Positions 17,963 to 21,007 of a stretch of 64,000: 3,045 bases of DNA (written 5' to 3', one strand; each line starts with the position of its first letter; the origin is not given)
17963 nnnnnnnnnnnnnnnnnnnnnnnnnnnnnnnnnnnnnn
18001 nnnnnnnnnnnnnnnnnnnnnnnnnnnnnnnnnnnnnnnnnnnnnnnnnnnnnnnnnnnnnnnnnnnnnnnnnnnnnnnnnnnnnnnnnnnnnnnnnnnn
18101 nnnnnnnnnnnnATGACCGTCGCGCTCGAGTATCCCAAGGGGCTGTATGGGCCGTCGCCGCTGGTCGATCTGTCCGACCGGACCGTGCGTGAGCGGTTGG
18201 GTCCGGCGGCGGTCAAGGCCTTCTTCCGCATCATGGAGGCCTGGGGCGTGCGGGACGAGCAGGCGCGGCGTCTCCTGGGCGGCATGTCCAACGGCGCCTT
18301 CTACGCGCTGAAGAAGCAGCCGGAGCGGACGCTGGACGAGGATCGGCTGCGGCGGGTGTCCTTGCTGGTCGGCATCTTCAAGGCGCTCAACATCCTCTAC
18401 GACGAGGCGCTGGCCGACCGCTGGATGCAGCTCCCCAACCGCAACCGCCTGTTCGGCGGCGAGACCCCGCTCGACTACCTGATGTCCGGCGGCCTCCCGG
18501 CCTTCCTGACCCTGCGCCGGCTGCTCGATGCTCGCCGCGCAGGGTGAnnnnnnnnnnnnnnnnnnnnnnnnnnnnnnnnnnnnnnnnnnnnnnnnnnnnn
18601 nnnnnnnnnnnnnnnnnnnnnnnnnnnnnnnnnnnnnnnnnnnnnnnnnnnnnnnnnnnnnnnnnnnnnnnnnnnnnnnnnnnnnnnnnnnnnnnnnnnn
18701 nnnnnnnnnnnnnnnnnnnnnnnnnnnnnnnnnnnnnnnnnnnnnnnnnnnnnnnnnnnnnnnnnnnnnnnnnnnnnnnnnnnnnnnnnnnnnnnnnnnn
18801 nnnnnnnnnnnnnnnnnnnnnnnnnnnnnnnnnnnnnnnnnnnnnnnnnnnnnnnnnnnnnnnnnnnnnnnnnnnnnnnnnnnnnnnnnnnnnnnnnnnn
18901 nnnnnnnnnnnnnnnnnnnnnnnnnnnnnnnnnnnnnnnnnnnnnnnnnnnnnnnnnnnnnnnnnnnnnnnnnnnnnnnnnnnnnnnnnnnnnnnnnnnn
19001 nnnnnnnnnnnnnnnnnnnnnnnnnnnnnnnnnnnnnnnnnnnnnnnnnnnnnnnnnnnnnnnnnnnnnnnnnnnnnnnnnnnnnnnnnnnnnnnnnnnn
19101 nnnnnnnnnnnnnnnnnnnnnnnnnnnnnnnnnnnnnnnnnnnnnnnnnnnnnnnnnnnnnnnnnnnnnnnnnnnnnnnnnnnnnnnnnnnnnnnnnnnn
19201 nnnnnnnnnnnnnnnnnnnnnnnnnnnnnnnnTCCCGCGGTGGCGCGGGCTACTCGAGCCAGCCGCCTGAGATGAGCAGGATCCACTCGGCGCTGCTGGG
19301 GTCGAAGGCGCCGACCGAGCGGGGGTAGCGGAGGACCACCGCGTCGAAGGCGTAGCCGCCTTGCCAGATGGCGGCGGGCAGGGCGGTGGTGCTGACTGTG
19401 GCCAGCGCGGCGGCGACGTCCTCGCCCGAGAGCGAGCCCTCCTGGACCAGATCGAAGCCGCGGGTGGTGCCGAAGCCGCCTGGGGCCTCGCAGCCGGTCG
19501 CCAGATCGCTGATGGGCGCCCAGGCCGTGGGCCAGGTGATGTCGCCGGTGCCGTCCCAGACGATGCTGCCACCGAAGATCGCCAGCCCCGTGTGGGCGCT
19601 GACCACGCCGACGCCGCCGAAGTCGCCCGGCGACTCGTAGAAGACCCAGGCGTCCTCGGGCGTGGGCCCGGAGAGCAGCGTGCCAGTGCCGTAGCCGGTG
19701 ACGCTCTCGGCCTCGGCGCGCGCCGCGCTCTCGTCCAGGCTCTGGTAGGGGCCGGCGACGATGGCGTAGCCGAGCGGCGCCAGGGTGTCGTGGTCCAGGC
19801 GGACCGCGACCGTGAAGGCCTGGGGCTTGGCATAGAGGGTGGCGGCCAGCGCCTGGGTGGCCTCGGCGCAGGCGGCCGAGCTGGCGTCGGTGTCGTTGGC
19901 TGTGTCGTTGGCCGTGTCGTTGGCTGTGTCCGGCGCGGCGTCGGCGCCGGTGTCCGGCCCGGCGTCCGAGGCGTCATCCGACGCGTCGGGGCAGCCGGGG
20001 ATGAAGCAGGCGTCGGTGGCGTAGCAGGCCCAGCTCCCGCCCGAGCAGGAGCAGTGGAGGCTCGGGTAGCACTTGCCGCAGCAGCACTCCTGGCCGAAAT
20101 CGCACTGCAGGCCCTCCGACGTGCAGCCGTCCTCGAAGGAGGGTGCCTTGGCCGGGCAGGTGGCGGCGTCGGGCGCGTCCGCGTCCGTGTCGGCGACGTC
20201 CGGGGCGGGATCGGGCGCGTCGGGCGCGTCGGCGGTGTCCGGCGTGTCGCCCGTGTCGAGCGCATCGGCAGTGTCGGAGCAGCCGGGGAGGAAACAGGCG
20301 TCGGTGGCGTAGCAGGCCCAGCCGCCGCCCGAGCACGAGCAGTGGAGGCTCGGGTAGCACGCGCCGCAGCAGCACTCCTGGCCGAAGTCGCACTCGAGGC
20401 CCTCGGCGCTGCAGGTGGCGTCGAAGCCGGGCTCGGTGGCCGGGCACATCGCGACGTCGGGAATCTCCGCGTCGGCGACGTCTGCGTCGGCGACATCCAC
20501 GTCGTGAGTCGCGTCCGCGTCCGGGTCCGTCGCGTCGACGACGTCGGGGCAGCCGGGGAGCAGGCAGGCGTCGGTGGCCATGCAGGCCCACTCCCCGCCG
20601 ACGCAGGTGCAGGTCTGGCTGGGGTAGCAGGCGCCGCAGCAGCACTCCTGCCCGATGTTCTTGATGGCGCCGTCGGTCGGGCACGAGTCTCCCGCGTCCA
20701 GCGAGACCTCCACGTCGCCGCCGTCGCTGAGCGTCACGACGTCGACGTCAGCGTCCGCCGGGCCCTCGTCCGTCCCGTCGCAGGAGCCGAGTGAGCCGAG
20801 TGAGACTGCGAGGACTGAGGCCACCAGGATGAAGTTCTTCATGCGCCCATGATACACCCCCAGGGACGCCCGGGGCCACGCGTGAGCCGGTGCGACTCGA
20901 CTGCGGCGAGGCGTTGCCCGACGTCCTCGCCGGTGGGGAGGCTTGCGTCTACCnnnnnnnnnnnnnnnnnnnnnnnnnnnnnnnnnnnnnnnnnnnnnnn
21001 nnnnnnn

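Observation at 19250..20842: Lipoprotein built from three roughly 60-aa modules with 12 cysteines each, including a CCC triplet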

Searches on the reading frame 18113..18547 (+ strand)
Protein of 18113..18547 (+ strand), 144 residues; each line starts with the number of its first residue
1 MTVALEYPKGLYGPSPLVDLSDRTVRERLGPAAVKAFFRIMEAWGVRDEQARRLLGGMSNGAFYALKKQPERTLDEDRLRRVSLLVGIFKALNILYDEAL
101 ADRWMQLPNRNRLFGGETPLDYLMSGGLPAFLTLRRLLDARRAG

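Call 20: search_protein_families(library=pfam, proteins=[window:18113-18547:+], max_evalue=0.001)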
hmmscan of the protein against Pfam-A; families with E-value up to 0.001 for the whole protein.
window:18113-18547:+ (144 aa): 2 families
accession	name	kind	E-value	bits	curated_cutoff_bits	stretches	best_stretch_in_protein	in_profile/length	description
PF09722.15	Xre_MbcA_ParS_C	-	2.2e-08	34.4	24.5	1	96-144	7-51/51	Antitoxin Xre/MbcA/ParS C-terminal toxin-binding domain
PF20432.4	Xre-like-HTH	-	2.9e-06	27.9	25.8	1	32-87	10-63/63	Antitoxin Xre-like helix-turn-helix domain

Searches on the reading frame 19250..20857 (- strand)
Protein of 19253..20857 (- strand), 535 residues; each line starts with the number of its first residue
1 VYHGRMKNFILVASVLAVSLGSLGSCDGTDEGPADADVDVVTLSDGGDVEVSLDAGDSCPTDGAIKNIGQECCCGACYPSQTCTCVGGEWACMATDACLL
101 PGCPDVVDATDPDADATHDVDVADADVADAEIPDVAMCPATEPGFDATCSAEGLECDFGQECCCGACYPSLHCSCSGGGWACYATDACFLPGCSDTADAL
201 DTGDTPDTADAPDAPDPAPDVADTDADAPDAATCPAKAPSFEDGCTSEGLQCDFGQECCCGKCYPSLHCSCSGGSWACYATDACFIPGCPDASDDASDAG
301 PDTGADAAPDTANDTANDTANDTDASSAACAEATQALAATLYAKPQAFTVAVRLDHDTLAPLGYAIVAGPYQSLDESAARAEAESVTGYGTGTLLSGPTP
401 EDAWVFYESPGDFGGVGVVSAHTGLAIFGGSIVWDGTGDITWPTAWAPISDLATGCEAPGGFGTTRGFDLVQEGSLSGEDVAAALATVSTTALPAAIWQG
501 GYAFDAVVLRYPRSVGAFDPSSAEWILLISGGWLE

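Call 3: search_protein_families(library=pfam, proteins=[window:19250-20842:-], max_evalue=10)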
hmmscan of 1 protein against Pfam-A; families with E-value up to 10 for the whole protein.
window:19250-20842:- (530 aa): 0 families
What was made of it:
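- On Pfam PF27110 / DUF8347: The local Pfam copy lacks this model (call 3).
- On Pacifastin-like domain: The query has no Pacifastin_I hit (call 3).
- On VWC (von Willebrand type C / chordin-like): The module has no Pfam VWC hit (call 3).
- There is no Pfam hit to any chitin- or carbohydrate-binding family (call 3).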

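Call 4: search_protein_families(library=ncbifam, proteins=[window:19250-20842:-], max_evalue=10)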
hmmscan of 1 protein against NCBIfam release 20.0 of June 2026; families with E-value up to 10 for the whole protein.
window:19250-20842:- (530 aa): 1 family
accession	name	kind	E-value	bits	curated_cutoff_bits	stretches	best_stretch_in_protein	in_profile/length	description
NF038253.1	GBS_IgA_bnd_BAC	equivalog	5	4.8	1700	1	185-230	838-881/1127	IgA Fc-binding protein BAC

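Call 5: search_solved_structures(query=window:19250-20842:-, max_evalue=10, show_alignments=2)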
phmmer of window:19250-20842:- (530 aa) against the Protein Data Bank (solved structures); distinct sequences matched with E-value up to 10: 0.
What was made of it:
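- Tried and rejected: Pfam, NCBIfam and PDB phmmer returned nothing usable (calls 3-5).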

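Call 6: find_homologous_proteins(query=window:19250-20842:-, max_evalue=0.001)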
Query window:19250-20842:- (530 aa): 85 proteins with E <= 0.001 among 8000 candidates.
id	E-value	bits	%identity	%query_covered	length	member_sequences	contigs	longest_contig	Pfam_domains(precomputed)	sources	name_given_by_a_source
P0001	6.1e-126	440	57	80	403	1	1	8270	PF27110.1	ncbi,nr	ncbi:MAG: hypothetical protein EP329_18235 [Deltaproteobacteria bacterium]|nr:MAG: hypothetical prot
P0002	2.2e-123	431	62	61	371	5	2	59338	PF27110.1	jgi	jgi:hypothetical protein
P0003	5.3e-123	430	65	57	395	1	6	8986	PF27110.1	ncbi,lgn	-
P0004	3.3e-122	427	65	57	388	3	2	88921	PF27110.1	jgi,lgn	jgi:hypothetical protein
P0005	1.8e-121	425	56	80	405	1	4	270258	PF27110.1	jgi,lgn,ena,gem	-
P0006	4.7e-121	423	58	75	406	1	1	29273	PF27110.1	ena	-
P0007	8.0e-117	409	53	80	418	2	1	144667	PF27110.1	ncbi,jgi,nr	ncbi:MAG: hypothetical protein CVU56_10795 [Deltaproteobacteria bacterium HGW-Deltaproteobacteria-14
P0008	1.8e-109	385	63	59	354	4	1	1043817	PF27110.1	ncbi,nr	ncbi:MAG: hypothetical protein H6745_17990 [Deltaproteobacteria bacterium]|nr:hypothetical protein [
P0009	5.4e-106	374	52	82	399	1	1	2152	PF27110.1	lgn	-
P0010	1.7e-104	369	61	58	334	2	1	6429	PF27110.1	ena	-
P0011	1.3e-103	366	57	65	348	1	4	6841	PF27110.1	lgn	-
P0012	1.9e-101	359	58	66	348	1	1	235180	PF27110.1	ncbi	ncbi:MAG: hypothetical protein U1F43_11010 [Myxococcota bacterium]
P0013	2.1e-97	345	54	65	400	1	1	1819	PF27110.1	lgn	-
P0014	1.9e-68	250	58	39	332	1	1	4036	PF27110.1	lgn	-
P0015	7.5e-67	244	57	39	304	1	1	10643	PF27110.1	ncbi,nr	ncbi:MAG: hypothetical protein HYY06_32145 [Deltaproteobacteria bacterium]|nr:hypothetical protein [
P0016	2.0e-66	243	58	37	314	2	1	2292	PF27110.1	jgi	jgi:hypothetical protein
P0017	4.1e-66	242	53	44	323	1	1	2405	PF27110.1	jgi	jgi:hypothetical protein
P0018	3.0e-65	239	58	39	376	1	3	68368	PF27110.1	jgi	jgi:hypothetical protein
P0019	5.4e-65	238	51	46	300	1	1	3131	PF27110.1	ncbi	-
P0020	2.5e-58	216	60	39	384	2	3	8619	PF27110.1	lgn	-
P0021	8.6e-58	215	48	47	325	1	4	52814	PF27110.1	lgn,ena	-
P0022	6.2e-56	208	56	36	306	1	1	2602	PF27110.1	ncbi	-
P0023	2.5e-55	206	56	35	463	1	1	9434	PF27110.1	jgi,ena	-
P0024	3.7e-55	206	51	39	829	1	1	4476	PF27110.1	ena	-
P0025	4.7e-55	206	56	35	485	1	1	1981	PF27110.1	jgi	-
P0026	8.8e-55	205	53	39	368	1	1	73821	PF27110.1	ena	-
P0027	1.7e-54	204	53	39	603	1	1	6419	PF27110.1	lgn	-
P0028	1.8e-54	204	50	46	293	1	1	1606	PF27110.1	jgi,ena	-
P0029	6.9e-54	202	49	41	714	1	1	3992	PF27110.1,PF13517.13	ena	-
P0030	1.6e-50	191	54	35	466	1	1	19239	PF27110.1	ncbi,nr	ncbi:MAG: hypothetical protein HY721_09075 [Planctomycetes bacterium]|nr:hypothetical protein [Planc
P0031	2.3e-50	190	51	41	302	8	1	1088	PF27110.1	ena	-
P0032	1.8e-49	187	48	35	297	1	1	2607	PF27110.1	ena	-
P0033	7.6e-49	185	50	38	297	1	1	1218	PF27110.1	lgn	-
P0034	9.8e-49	185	43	47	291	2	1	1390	PF27110.1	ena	-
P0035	2.0e-48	184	44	42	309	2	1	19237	PF27110.1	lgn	-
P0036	2.2e-48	184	51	35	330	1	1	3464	PF27110.1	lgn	-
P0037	1.7e-47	181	49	35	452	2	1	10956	PF27110.1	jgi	jgi:hypothetical protein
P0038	1.1e-46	178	48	35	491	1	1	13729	PF27110.1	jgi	-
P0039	2.7e-46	177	53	35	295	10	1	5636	PF27110.1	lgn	-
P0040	1.1e-45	175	47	35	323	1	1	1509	PF27110.1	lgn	-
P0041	2.0e-45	174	47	39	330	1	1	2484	PF27110.1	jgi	jgi:hypothetical protein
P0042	1.0e-44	171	48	39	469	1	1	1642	PF27110.1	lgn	-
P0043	4.9e-41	159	48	39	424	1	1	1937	PF27110.1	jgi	jgi:hypothetical protein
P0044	8.3e-40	155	34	76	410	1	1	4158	PF27110.1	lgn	-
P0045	1.8e-36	144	46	39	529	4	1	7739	PF27110.1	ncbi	-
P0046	2.9e-34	137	40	9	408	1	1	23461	PF27110.1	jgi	jgi:hypothetical protein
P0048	1.1e-30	125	40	35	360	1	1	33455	-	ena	-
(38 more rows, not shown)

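Call 44: find_encoding_contigs(protein=window:19250-20842:-, flank=3000, max_places=4)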
Protein window:19250-20842:- (530 aa): no gene with exactly this product is on record in the collection.

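Call 47: find_encoding_contigs(protein=window:19253-20857:-, flank=3000, max_places=3)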
Protein seq(535 aa) (535 aa): no gene with exactly this product is on record in the collection.
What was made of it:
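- Tried and rejected: Looking it up with either start found nothing on record (calls 44, 47).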

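Call 48: search_protein_families(library=pfam, proteins=[P0048], max_evalue=0.01)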
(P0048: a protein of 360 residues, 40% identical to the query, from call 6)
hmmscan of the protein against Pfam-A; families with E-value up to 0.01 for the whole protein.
P0048 (360 aa): 1 family
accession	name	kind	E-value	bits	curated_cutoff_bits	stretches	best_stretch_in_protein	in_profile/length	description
PF04706.18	Dickkopf_N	-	0.0018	19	25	1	220-265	2-45/51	Dickkopf N-terminal cysteine-rich region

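Call 60: find_encoding_contigs(protein=P0005, flank=6000, max_places=1)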
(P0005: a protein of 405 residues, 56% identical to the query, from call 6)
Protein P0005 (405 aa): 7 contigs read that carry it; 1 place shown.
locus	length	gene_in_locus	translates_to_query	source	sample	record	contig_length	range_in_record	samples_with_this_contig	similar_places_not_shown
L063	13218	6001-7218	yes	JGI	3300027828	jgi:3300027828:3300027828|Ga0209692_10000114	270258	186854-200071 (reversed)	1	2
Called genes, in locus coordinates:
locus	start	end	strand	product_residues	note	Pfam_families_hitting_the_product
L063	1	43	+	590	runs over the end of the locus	-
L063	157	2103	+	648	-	PF02720:DUF222 (weak)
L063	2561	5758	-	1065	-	-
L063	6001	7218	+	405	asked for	PF27110:DUF8347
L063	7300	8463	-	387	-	PF02085:Cytochrom_CIII (faint), PF14522:Cytochrome_C7 (faint), PF14537:Cytochrom_c3_2 (faint)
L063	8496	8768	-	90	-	-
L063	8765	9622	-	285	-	-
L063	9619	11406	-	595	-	-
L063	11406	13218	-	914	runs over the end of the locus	PF02085:Cytochrom_CIII (faint), PF14522:Cytochrome_C7 (faint), PF14537:Cytochrom_c3_2 (faint), PF22113:Mtrc-MtrF_II-IV_dom (faint)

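Call 61: find_encoding_contigs(protein=P0008, flank=6000, max_places=1)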
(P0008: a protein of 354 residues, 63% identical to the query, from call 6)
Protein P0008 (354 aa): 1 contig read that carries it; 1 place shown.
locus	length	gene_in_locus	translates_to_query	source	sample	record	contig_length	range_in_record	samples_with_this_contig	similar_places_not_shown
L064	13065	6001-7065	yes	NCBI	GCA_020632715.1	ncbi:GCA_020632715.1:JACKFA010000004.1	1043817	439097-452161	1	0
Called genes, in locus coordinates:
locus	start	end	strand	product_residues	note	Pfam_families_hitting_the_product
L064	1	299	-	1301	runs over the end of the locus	PF13620:CarboxypepD_reg, PF13620:CarboxypepD_reg, PF16656:Pur_ac_phosph_N, PF07645:EGF_CA, PF12947:EGF_3, PF07645:EGF_CA, PF12947:EGF_3, PF07645:EGF_CA, +23 more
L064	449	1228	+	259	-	PF00892:EamA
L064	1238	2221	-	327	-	-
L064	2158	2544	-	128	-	PF04244:DPRP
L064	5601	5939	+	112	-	PF01568:Molydop_binding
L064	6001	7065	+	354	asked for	PF27110:DUF8347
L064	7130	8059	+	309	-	-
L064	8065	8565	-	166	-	PF12151:MVL (weak)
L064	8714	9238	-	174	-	-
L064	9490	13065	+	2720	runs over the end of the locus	PF13229:Beta_helix (faint), PF02494:HYR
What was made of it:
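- An MVL-like gene also lies 1 kb from the orthologue P0008 (call 61).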

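Call 62: find_encoding_contigs(protein=P0012, flank=6000, max_places=1)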
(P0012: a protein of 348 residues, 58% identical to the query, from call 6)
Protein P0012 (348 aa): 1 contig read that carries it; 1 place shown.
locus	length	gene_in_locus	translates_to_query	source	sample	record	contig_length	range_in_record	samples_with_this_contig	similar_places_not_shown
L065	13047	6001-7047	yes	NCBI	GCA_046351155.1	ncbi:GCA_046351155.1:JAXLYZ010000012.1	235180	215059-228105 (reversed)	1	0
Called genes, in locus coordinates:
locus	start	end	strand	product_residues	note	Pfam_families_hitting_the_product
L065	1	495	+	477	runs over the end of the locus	-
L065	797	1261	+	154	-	-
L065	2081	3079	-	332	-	PF00905:Transpeptidase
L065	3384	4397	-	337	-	PF11335:DUF3137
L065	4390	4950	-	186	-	PF04011:LemA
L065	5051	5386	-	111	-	PF24037:DUF7346 (faint), PF12840:HTH_20, PF01022:HTH_5 (weak), PF12802:MarR_2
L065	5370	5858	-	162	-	PF10604:Polyketide_cyc2 (weak), PF08327:AHSA1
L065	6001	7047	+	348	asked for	PF27110:DUF8347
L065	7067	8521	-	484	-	PF08238:Sel1 (faint)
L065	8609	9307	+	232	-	-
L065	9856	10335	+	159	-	PF10974:DUF2804 (weak)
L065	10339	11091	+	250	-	PF02976:MutH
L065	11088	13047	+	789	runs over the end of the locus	PF01804:Penicil_amidase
